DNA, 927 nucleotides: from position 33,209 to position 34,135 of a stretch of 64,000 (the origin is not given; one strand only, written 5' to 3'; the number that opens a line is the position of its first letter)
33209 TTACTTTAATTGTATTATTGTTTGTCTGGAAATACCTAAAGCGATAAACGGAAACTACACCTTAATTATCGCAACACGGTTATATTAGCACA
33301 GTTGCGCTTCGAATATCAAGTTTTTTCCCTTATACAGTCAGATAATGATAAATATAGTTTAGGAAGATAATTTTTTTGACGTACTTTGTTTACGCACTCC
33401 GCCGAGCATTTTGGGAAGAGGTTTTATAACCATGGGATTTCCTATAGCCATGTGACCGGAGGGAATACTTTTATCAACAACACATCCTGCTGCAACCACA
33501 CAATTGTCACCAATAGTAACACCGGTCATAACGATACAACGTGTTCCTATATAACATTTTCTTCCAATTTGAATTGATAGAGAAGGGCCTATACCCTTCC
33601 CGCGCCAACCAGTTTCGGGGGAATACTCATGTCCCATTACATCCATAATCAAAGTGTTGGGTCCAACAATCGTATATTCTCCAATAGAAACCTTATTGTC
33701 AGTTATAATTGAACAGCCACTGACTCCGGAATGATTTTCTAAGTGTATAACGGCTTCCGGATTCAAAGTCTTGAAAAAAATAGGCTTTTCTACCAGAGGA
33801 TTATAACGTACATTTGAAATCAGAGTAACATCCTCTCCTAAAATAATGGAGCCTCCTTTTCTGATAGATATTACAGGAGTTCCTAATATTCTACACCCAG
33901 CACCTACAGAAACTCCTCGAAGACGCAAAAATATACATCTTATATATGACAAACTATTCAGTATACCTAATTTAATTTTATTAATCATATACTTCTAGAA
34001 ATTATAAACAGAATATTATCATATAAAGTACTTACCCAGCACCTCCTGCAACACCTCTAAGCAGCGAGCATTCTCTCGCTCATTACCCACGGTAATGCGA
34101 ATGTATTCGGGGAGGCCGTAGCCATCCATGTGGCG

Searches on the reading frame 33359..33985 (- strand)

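Call 37: search_protein_families(library=pfam, proteins=[window:33359-33985:-], max_evalue=0.001)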
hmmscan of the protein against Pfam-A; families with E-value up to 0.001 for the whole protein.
window:33359-33985:- (208 aa): 3 families
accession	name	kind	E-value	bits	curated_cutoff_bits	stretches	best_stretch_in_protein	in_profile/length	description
PF00132.30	Hexapep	-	6.4e-12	45.1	27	1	138-171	2-35/36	Bacterial transferase hexapeptide (six repeats)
PF14602.12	Hexapep_2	-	6e-10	39.1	27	1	138-172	2-34/34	Hexapeptide repeat of succinyl-transferase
PF25084.1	LbH_EIF2B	-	2.3e-05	24.8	54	1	140-188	41-88/105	EIF2B subunit epsilon LbH domain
